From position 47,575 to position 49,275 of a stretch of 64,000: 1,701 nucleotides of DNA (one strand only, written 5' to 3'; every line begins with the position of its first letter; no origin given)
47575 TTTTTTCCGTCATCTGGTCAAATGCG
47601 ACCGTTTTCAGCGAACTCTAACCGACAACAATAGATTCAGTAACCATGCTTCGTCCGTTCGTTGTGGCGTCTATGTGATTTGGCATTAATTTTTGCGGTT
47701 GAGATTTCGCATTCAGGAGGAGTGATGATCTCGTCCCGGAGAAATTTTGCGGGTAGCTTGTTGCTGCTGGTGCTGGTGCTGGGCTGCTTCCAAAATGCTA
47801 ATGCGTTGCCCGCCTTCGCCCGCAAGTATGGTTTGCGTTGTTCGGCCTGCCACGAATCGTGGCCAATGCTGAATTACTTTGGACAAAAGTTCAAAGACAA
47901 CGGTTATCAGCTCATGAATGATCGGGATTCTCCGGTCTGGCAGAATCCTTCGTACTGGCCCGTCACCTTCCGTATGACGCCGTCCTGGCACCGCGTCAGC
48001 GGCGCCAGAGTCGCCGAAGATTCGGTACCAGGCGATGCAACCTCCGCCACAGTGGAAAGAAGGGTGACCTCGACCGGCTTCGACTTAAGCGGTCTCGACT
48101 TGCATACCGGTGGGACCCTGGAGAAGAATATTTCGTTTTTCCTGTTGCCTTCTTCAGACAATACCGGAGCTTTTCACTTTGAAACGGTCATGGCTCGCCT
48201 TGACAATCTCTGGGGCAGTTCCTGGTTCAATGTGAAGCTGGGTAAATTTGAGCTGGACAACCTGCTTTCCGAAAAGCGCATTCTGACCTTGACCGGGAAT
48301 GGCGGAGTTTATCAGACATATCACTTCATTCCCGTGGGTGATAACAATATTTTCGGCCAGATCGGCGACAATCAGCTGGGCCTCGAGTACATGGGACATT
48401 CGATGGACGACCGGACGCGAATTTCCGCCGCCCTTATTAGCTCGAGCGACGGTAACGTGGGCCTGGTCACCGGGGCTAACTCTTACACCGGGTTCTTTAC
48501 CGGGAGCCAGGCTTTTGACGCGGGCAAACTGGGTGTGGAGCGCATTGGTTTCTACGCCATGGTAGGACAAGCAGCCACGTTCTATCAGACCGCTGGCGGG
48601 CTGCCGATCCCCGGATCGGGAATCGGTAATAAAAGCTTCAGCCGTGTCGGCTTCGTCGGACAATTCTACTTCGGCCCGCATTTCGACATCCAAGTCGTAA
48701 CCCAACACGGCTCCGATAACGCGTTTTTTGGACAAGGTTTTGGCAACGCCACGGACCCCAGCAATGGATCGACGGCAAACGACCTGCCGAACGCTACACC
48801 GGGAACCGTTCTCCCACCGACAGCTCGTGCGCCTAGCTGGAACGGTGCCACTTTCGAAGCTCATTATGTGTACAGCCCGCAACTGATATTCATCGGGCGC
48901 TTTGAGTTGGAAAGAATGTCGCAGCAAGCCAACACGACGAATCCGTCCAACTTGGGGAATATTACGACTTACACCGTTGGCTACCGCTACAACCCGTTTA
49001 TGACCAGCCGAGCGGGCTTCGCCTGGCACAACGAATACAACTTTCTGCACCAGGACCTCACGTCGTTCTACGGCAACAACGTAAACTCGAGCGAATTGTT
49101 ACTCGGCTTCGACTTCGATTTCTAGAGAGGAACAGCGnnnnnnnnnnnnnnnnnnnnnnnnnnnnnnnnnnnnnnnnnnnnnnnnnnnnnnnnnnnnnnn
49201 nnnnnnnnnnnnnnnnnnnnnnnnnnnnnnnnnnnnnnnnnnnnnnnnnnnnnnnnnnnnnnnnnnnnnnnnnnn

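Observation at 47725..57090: Operon joining a Cyc2-like porin-cytochrome, a dihaem cytochrome c and a cupredoxin to an aa3-type oxidase: a rus-operon-like Fe(II)-oxidation or electron-uptake candidate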

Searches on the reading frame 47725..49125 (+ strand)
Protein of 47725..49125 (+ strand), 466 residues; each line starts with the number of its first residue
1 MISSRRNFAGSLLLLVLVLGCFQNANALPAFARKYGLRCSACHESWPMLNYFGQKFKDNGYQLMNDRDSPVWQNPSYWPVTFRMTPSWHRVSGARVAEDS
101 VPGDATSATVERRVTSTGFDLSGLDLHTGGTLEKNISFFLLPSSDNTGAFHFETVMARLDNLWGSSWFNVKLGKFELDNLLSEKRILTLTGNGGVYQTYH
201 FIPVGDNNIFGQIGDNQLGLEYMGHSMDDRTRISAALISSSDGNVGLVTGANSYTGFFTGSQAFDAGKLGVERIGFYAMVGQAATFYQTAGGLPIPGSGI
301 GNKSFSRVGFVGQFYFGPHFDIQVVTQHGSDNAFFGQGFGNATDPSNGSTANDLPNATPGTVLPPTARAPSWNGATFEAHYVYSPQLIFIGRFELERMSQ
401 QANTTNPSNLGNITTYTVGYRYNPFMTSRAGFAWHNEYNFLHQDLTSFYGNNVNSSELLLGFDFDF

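Call 4: search_protein_families(library=pfam, proteins=[window:47725-49125:+], max_evalue=0.01)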
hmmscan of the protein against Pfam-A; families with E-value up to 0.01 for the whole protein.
window:47725-49125:+ (466 aa): 0 families

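Call 5: search_protein_families(library=ncbifam, proteins=[window:47725-49125:+], max_evalue=0.01)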
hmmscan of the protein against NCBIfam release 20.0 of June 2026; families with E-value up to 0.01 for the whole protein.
window:47725-49125:+ (466 aa): 0 families

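Call 6: find_homologous_proteins(query=window:47725-49125:+, max_evalue=0.001)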
Query window:47725-49125:+ (466 aa): 5183 proteins with E <= 0.001 among 8000 candidates; the best 120 are listed.
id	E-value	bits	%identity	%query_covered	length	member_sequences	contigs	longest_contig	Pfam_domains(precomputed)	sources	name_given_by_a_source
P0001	0.0e+0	1079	100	100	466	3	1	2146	-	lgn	-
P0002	0.0e+0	1040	95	100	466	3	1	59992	-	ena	-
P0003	0.0e+0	1025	94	100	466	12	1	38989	-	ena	-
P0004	2.4e-292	988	89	100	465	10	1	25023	-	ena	-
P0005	6.2e-292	987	89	100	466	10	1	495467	-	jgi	jgi:hypothetical protein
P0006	2.0e-288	975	88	100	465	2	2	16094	-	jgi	jgi:hypothetical protein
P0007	2.5e-288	975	89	100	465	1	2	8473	-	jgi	jgi:hypothetical protein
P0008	1.7e-287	972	88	100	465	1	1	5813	-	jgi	jgi:hypothetical protein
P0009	2.3e-287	972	88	100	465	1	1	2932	-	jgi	-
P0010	5.4e-283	957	87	100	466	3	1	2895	-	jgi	-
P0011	6.8e-280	947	86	100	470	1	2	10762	-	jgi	-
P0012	2.4e-278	942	85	100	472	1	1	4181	-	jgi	-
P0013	2.6e-278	942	86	100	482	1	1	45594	-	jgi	jgi:hypothetical protein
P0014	1.6e-267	906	82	100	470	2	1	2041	-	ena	-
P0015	2.7e-266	902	83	100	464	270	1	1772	-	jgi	jgi:hypothetical protein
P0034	2.8e-248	843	79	98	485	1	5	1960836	-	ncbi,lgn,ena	ncbi:MAG: hypothetical protein WBC78_20245 [Candidatus Sulfotelmatobacter sp.]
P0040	4.4e-245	832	77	98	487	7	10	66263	-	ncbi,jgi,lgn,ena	jgi:hypothetical protein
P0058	4.8e-241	819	76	98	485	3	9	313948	-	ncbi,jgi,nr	ncbi:MAG TPA: hypothetical protein VFF64_14920 [Candidatus Eremiobacteraceae bacterium]|nr:hypotheti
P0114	8.9e-227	772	71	98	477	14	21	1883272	-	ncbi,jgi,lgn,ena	ncbi:MAG: hypothetical protein WA383_20945 [Terriglobales bacterium]|jgi:hypothetical protein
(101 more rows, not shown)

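Call 12: search_protein_families(library=ncbifam, proteins=[window:47725-49125:+], max_evalue=10)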
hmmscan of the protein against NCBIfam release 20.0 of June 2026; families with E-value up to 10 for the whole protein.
window:47725-49125:+ (466 aa): 0 families

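Call 20: search_protein_representatives(protein=window:47725-49125:+)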
Query: 466 residues. Proteins with E-value up to 0.001 (for the whole library): 2083; up to 1e-10: 463; up to 1e-30: 157. The best 150 are listed.
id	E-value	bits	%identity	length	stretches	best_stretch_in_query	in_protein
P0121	7.3e-189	645.1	66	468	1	10-466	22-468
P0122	1.3e-143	495.9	76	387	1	3-303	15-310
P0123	1.3e-141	489.4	58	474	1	25-466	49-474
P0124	3.7e-137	474.6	77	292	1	14-285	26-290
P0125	4.1e-119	415.1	88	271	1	202-411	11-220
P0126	1.2e-115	403.7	53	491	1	23-466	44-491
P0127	4.2e-114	398.6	74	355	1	107-365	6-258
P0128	3.4e-108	379.2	49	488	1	8-466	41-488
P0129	2.4e-106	373.1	50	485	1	8-466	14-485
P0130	3.0e-104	366.1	50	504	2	24-335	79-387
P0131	7.8e-97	341.7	51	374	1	14-342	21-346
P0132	1.5e-92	327.5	65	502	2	48-229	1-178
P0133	2.0e-85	304.0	51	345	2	250-466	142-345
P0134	5.3e-81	289.5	57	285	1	26-259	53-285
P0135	1.3e-78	281.6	62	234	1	227-466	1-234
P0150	8.1e-61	222.9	36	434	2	13-333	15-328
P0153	7.0e-59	216.5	35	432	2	8-331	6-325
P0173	4.7e-48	180.8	35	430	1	8-466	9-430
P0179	5.6e-47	177.3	35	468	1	8-466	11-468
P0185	9.2e-45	170.0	36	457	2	8-332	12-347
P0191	5.6e-43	164.1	33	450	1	8-466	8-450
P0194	1.7e-42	162.5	35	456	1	25-434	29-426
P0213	4.9e-39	151.1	35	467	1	25-441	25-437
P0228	5.5e-38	147.6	33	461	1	21-441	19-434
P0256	1.3e-33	133.2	31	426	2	19-316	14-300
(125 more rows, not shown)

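Call 21: list_cluster_members(proteins=[P0150, P0153, P0173, P0179, P0185, P0191, P0194, P0213, P0228, P0256])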
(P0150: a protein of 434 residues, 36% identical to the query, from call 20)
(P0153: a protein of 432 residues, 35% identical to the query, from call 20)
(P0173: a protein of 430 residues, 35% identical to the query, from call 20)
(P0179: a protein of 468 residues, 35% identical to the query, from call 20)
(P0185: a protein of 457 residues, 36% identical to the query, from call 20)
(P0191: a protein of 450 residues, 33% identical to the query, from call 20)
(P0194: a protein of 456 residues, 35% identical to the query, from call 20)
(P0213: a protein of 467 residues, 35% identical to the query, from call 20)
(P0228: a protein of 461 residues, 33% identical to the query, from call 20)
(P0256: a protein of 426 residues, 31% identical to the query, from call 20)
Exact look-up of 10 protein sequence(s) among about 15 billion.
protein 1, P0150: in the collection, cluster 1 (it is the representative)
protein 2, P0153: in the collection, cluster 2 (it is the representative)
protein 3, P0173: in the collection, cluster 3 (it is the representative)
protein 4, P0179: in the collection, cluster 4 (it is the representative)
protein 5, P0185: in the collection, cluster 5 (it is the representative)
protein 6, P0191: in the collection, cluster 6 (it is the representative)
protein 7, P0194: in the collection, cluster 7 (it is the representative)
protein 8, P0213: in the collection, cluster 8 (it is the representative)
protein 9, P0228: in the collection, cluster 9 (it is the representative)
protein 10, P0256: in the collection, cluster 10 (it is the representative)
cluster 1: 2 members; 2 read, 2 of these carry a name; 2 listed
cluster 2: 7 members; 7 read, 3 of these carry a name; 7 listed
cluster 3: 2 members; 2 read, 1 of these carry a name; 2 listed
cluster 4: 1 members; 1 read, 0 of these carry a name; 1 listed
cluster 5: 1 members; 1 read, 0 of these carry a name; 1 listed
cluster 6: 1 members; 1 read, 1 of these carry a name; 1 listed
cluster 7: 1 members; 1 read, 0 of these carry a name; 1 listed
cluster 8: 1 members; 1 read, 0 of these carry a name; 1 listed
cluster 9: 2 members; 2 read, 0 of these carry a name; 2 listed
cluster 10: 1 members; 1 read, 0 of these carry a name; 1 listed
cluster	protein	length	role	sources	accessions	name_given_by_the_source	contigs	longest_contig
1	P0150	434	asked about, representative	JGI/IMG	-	hypothetical protein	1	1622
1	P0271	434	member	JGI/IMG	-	hypothetical protein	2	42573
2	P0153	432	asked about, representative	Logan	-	-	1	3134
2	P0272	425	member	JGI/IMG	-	hypothetical protein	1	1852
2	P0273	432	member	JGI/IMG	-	hypothetical protein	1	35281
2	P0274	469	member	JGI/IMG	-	hypothetical protein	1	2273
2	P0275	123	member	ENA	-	-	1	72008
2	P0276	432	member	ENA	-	-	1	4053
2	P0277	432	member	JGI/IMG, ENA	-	-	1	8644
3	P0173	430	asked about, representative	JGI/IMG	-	hypothetical protein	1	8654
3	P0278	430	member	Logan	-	-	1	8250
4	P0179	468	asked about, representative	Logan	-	-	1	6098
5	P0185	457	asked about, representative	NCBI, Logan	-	-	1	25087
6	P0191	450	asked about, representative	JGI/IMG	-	hypothetical protein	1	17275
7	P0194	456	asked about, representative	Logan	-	-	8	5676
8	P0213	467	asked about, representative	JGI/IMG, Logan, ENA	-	-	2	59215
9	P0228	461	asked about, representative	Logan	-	-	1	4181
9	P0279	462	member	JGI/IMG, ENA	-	-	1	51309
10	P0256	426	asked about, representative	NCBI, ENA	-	-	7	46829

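Call 31: find_related_loci(query=A2, collection=genome_contigs, flank=10000)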
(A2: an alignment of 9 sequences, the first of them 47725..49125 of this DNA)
Query A2 (466 aa) in genome_contigs; peptide patterns used: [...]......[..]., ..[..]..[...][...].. (x = any residue, [..] = any of these).
600 stretches matched a pattern (row limit reached: there are more); 572 encode a relative of the query (tblastn E <= 1e-3); the best 80 are kept; 80 distinct loci.
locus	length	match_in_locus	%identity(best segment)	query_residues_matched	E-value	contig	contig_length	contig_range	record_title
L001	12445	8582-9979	93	1-466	0e+0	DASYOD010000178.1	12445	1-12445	MAG TPA_asm: Terriglobales bacterium isolate SMAG_U4420 k141_4352194, whole genome shotgun sequence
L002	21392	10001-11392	84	1-466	0e+0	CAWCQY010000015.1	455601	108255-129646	MAG: uncultured Acidobacteriota bacterium isolate MFD05377.bin.2.117 genome assembly, contig: contig_95829, whole genome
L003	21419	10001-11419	80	1-466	0e+0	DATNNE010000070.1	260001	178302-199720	MAG TPA_asm: Terriglobales bacterium isolate SMAG_U11497 k141_145688, whole genome shotgun sequence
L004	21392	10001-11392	82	1-466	0e+0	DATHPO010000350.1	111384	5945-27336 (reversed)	MAG TPA_asm: Terriglobales bacterium isolate SMAG_U12712 k141_983082, whole genome shotgun sequence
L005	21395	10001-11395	81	1-466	0e+0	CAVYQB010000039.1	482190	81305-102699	MAG: uncultured Acidobacteriota bacterium isolate MFD09222.bin.1.225 genome assembly, contig: contig_59906, whole genome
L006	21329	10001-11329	82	1-446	0e+0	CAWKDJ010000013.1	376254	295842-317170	MAG: uncultured Acidobacteriaceae bacterium isolate MFD05512.bin.2.36 genome assembly, contig: contig_4304, whole genome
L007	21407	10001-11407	78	8-466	0e+0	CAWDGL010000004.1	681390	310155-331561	MAG: uncultured Acidobacteriaceae bacterium isolate MFD00964.bin.1.43 genome assembly, contig: contig_36978, whole genom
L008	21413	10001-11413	76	1-466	0e+0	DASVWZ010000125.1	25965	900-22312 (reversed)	MAG TPA_asm: Terriglobales bacterium isolate SMAG_U2562 k141_163243, whole genome shotgun sequence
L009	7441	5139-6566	77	1-466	0e+0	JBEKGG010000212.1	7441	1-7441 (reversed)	MAG: Terriglobales bacterium isolate SPRUCE 248 SPRUCE_248_212, whole genome shotgun sequence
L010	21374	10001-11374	77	11-461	0e+0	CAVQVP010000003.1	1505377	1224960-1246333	MAG: uncultured Acidobacteriota bacterium isolate MFD10071.bin.1.72 genome assembly, contig: contig_34256, whole genome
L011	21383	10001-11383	76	1-466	0e+0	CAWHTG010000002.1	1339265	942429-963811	MAG: uncultured Acidobacteriota bacterium isolate MFD03346.bin.1.6 genome assembly, contig: contig_15601, whole genome s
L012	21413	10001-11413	75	9-466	0e+0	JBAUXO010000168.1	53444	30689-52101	MAG: Candidatus Sulfotelmatobacter sp. isolate MFD09282_ilm_asm_bin26 k127_15905, whole genome shotgun sequence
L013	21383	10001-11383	75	21-466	0e+0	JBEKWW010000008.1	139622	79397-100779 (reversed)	MAG: Candidatus Sulfotelmatobacter sp. isolate SPRUCE 637 SPRUCE_637_8, whole genome shotgun sequence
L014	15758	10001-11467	70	8-466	0e+0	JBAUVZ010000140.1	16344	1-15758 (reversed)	MAG: Candidatus Sulfotelmatobacter sp. isolate MFD09220_ilm_asm_bin28 k127_82652, whole genome shotgun sequence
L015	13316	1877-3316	72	9-466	0e+0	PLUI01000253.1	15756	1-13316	MAG: Acidobacteriaceae bacterium isolate palsa_362 73.20120700_P3S.10_contig_4503, whole genome shotgun sequence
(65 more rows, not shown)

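Call 50: predict_structure(alignment_id=A1)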
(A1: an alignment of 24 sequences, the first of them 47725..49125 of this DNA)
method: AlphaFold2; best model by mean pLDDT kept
length: 466 residues; sequences in the alignment: 24
mean_pLDDT: 80.9   pTM: 0.80
mean pLDDT of the five models: 80.9, 76.4, 75.6, 74.7, 73.7
residues with pLDDT >= 90: 181; 70-90: 185; 50-70: 68; < 50: 32
segments of 3 or more residues with pLDDT < 50: 1-7, 19-28, 242-250, 352-355
pLDDT, mean of each block of 10 residues (from residue 1): 44 52 37 67 77 84 75 66 89 91 86 92 81 85 84 90 92 91 84 81 82 85 91 90 42 84 79 93 78 70 91 90 95 79 57 52 85 96 91 96 93 96 80 92 94 95 85
secondary structure, 60 per line:
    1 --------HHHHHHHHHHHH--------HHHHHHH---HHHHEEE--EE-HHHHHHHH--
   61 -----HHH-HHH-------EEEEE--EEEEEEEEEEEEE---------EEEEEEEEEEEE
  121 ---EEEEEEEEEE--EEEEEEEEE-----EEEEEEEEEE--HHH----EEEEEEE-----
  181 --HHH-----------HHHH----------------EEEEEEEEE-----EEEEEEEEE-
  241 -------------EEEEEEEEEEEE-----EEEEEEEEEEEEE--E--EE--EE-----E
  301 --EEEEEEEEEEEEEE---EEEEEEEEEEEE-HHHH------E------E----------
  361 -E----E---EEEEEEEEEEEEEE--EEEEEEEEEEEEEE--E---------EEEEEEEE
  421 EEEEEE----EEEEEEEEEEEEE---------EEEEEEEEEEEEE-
elements in order: H9-20 H29-35 H39-42 E43-45 H51-58 E80-84 E87-99 E109-120 E124-133 E136-144 E150-159 E169-175 H197-200 E217-225 E231-239 E254-265 E271-283 E303-316 E320-331 H333-336 E371-384 E387-400 E413-426 E431-443 E453-465

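Call 54: fold_search(model_id=the predicted structure, library=pdb)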
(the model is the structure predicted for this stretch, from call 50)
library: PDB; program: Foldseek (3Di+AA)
matches with E <= 10: 925; with E <= 0.001: 238
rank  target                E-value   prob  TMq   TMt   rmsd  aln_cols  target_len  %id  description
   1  2o4v_A                1.0e-11  1.00  0.53  0.60   7.3       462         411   12  An arginine ladder in OprP mediates phosphate specific transfer across the outer membrane (released 2006-12-26)
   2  8jto                  1.5e-11  1.00  0.47  0.61   6.6       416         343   13  Outer membrane porin of Burkholderia pseudomallei (BpsOmp38) in complex with ceftazidime (released 2024-06-26)
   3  3a2s_X                5.8e-11  1.00  0.50  0.66   6.7       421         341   10  Crystal Structure of outer membrane protein PorB from Neisseria meningitidis in complex with sucrose (released 2010-04-07)
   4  5mdq_A                1.1e-10  1.00  0.47  0.60   8.4       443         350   11  Crystal structure of outer membrane expressed Chitoporin VhChip from Vibrio harveyi (released 2017-12-20)
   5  4aui_A                1.1e-10  1.00  0.47  0.67   6.9       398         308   10  STRUCTURE AND FUNCTION OF THE PORB PORIN FROM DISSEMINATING N. GONORRHOEAE (released 2012-10-10)
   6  5mdo_A                1.3e-10  1.00  0.46  0.60   7.1       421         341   11  Crystal structure of in vitro folded Chitoporin VhChip from Vibrio harveyi (crystal form I) (released 2017-12-20)
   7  4rjx                  1.8e-10  1.00  0.55  0.60   7.6       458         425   12  Crystal structure of the OprO mutant protein F62Y/D114Y (released 2015-10-21)
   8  4rjw                  1.9e-10  1.00  0.55  0.60   7.1       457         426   12  Crystal structure of Pseudomonas aeruginosa OprO (released 2015-10-21)
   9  5ldt_A                2.3e-10  1.00  0.39  0.44  14.1       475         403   10  Crystal Structures of MOMP from Campylobacter jejuni (released 2016-10-26)
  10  2fgq                  2.7e-10  1.00  0.49  0.65   6.7       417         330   12  High resolution X-ray structure of Omp32 in complex with malate (released 2006-01-31)
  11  3wi4                  3.0e-10  1.00  0.48  0.69   6.2       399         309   11  Crystal structure of wild-type PorB from Neisseria meningitidis serogroup B (released 2014-01-01)
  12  7de8                  3.3e-10  1.00  0.50  0.65   6.6       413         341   11  Crystal Structure of outer membrane protein PorB with G103K mutations from Neisseria meningitidis W135 (released 2021-03-31)
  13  6eus_A                3.9e-10  1.00  0.51  0.66   8.4       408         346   10  Crystal structure of the outer membrane channel DcaP of Acinetobacter baumannii (released 2018-11-14)
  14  7eqm_A                4.3e-10  1.00  0.47  0.63   6.8       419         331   11  Apo Truncated VhChiP (Delta 1-19) (released 2022-08-10)
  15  6ehe                  7.0e-10  1.00  0.49  0.71   5.5       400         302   10  OmpTdeltaL8 (loop L8 deletion mutant of OmpT), an outer membrane protein of Vibrio cholerae (released 2018-04-25)
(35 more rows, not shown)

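Call 62: find_encoding_contigs(protein=P0256, flank=10000, max_places=3)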
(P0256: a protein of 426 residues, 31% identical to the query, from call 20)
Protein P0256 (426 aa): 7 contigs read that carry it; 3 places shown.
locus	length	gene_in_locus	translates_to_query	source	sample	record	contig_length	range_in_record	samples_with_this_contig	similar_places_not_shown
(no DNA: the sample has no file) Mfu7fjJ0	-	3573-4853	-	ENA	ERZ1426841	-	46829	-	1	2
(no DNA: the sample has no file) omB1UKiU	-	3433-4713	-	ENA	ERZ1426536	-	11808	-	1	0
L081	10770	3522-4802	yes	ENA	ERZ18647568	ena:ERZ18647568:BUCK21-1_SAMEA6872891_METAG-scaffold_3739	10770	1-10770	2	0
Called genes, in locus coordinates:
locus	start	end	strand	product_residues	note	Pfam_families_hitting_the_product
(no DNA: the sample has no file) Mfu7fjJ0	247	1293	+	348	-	-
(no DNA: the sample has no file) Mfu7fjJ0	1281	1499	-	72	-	-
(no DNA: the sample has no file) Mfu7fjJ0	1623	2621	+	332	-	PF01555:N6_N4_Mtase (weak), PF01170:UPF0020, PF06325:PrmA (weak), PF13649:Methyltransf_25 (weak)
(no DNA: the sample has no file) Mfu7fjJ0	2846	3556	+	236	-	PF13620:CarboxypepD_reg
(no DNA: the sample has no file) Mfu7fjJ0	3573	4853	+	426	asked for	-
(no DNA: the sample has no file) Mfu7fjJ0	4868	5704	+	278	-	PF13442:Cytochrome_CBB3, PF00034:Cytochrom_C, PF13442:Cytochrome_CBB3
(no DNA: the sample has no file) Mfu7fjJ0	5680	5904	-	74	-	-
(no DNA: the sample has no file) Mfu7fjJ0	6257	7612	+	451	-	-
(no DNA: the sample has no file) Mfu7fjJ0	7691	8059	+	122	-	PF08570:DUF1761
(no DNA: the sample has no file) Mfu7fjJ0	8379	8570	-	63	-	-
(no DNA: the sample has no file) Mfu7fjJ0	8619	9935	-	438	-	PF10117:McrBC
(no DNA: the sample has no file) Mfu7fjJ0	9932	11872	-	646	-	PF00004:AAA (faint), PF28530:DUF8426, PF07728:AAA_5, PF28529:McrB_lid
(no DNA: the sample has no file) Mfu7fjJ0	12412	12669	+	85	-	-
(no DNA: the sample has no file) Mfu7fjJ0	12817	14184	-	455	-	PF00672:HAMP, PF00512:HisKA, PF02518:HATPase_c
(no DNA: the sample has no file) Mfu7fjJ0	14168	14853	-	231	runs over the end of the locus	PF00072:Response_reg, PF00486:Trans_reg_C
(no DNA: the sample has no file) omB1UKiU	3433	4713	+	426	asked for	-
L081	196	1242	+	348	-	-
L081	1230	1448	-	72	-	-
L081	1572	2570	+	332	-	PF01555:N6_N4_Mtase (weak), PF01170:UPF0020, PF06325:PrmA (weak), PF13649:Methyltransf_25 (weak)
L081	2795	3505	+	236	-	PF13620:CarboxypepD_reg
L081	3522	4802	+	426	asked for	-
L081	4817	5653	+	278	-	PF13442:Cytochrome_CBB3, PF00034:Cytochrom_C, PF13442:Cytochrome_CBB3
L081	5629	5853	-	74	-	-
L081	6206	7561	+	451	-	-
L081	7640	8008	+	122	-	PF08570:DUF1761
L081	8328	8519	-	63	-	-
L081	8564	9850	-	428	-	-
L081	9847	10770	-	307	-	?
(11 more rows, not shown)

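Call 63: find_encoding_contigs(protein=P0213, flank=10000, max_places=1)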
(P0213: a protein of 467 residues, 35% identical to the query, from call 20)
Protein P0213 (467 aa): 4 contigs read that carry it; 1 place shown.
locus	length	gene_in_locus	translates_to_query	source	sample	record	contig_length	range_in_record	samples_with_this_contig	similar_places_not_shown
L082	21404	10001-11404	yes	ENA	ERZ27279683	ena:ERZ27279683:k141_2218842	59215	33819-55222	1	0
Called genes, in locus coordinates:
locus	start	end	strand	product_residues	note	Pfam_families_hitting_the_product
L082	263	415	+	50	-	PF11752:DUF3309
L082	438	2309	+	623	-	PF02922:CBM_48, PF00128:Alpha-amylase, PF11941:DUF3459 (weak)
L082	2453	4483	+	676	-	PF12439:GDE_N, PF06202:GDE_C, PF17389:Bac_rhamnosid6H (weak), PF22422:MGH1-like_GH (weak)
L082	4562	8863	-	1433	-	-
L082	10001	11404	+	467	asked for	-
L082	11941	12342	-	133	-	PF00355:Rieske, PF13806:Rieske_2, PF22543:Rieske_4 (weak)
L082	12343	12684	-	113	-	PF02943:FeThRed_B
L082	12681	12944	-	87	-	PF00462:Glutaredoxin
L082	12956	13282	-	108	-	PF00355:Rieske, PF13806:Rieske_2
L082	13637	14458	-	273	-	PF07690:MFS_1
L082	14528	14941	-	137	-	PF00083:Sugar_tr (weak), PF07690:MFS_1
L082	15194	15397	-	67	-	PF01609:DDE_Tnp_1 (weak)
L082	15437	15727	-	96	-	-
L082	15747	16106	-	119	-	-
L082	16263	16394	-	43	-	-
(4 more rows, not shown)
